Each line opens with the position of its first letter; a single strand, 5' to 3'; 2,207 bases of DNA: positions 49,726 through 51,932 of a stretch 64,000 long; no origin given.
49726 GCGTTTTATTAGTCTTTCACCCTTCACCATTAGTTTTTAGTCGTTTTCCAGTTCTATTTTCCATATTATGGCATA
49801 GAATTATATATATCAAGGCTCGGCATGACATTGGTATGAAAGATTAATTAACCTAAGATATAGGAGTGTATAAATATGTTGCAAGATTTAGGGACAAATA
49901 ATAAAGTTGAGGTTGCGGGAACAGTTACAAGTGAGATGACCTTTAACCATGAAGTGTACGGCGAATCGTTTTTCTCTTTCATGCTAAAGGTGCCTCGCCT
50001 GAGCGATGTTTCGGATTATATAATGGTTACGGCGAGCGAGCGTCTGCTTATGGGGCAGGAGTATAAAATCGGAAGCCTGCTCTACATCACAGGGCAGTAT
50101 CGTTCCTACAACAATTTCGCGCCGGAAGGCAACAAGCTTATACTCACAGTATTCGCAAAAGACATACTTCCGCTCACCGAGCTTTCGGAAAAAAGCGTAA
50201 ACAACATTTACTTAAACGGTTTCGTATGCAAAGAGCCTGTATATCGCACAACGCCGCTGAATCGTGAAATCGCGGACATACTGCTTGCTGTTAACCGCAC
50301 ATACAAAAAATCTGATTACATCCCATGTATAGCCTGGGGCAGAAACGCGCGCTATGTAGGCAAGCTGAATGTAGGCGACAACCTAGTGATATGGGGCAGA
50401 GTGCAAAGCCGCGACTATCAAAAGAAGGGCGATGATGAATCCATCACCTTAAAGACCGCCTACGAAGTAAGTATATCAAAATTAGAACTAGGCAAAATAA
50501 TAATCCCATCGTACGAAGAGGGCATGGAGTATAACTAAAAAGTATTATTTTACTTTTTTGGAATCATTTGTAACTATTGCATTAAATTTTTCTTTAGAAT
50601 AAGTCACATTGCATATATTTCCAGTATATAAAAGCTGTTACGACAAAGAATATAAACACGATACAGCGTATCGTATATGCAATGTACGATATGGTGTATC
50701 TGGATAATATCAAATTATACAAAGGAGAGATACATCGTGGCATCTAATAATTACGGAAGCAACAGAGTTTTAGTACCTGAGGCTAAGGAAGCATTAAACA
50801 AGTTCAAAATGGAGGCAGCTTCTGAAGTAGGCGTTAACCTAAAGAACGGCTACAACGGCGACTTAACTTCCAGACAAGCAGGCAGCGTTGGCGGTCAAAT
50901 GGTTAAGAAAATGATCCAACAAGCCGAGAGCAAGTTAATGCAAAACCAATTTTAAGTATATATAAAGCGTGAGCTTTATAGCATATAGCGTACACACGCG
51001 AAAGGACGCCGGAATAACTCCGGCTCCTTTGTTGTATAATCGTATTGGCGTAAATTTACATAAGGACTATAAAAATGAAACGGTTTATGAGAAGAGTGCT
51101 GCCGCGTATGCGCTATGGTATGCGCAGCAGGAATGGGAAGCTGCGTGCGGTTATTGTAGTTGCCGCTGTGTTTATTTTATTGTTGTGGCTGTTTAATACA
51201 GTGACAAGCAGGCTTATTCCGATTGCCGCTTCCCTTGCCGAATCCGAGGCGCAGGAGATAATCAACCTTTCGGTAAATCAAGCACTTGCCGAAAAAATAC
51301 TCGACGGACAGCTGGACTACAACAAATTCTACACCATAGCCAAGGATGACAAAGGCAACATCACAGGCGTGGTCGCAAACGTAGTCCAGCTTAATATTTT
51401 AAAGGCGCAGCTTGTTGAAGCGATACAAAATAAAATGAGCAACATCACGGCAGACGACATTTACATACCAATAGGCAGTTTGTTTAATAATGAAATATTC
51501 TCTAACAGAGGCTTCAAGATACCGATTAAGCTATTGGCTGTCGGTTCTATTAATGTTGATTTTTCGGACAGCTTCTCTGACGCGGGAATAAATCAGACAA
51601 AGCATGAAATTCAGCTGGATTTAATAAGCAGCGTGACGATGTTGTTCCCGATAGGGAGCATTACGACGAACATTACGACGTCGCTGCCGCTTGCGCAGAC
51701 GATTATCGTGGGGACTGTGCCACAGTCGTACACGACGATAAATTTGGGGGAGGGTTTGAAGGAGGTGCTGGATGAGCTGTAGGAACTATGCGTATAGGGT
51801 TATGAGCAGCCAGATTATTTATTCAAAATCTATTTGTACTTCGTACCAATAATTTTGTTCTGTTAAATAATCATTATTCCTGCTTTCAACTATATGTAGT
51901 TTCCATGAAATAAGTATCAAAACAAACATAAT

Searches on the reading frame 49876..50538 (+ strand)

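Call 5: search_protein_families(library=pfam, proteins=[window:49876-50538:+], max_evalue=0.1)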
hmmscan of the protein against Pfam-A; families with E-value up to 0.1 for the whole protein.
window:49876-50538:+ (220 aa): 2 families
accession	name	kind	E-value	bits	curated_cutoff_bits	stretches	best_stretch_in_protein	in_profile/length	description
PF00436.31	SSB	-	1.1e-20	74.1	26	2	108-191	1-94/104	Single-strand binding protein family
PF01336.31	tRNA_anti-codon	-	0.0007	19.9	27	1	147-204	27-73/75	OB-fold nucleic acid binding domain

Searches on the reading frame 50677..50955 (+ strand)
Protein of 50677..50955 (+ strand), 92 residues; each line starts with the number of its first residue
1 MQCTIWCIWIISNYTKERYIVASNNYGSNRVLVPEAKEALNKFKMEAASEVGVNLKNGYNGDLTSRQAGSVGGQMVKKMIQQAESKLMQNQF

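Call 5: search_protein_families(library=pfam, proteins=[window:50677-50955:+], max_evalue=0.1)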
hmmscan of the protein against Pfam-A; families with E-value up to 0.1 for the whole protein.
window:50677-50955:+ (92 aa): 1 family
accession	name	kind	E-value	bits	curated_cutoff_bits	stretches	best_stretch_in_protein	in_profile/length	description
PF00269.25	SASP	-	4.1e-31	107.2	22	1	29-87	1-59/59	Small, acid-soluble spore proteins, alpha/beta type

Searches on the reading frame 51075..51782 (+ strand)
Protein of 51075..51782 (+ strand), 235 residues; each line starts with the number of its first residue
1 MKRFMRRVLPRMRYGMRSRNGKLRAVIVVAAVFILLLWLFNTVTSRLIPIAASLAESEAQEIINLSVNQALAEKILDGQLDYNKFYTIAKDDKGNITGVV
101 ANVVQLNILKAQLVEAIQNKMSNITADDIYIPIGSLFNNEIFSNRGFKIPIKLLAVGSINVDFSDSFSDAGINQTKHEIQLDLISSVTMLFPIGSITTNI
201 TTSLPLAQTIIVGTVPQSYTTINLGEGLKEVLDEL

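Call 5: search_protein_families(library=pfam, proteins=[window:51075-51782:+], max_evalue=0.1)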
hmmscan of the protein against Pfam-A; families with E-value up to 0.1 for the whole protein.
window:51075-51782:+ (235 aa): 2 families
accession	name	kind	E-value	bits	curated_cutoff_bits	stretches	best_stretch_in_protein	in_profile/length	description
PF09560.15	Spore_YunB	-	5.8e-29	100.5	25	1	129-217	2-90/91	Sporulation protein YunB (Spo_YunB)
PF19779.4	DUF6264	-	0.032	14.9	31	0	2-46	98-142/183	Family of unknown function (DUF6264)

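Call 27: find_homologous_proteins(query=window:51075-51782:+, max_evalue=1e-30)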
Query window:51075-51782:+ (235 aa): 37 proteins with E <= 1e-30 among 1309 candidates.
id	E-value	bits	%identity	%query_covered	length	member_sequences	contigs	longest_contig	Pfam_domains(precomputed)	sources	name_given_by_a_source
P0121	1.1e-139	481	100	98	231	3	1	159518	PF09560.16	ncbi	-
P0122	1.6e-35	141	37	90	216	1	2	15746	PF09560.16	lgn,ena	-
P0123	2.9e-35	140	36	79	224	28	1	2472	PF09560.16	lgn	-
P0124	8.7e-35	138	37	74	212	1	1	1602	PF09560.16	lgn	-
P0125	2.8e-34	137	31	93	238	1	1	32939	PF09560.16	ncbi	-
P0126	3.9e-34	136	35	89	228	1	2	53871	PF09560.16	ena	-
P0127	2.5e-33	134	35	89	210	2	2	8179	PF09560.16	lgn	-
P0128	3.8e-33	133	38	73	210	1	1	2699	PF09560.16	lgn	-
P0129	3.9e-33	133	38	74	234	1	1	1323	PF09560.16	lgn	-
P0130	4.3e-33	133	36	75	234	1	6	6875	PF09560.16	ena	-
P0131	5.5e-33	133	36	74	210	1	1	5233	PF09560.16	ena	-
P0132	1.0e-32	132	33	95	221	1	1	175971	PF09560.16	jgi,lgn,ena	-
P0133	1.4e-32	131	34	86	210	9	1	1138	PF09560.16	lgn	-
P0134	2.6e-32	130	34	83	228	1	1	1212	PF09560.16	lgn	-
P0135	3.7e-32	130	35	89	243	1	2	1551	PF09560.16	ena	-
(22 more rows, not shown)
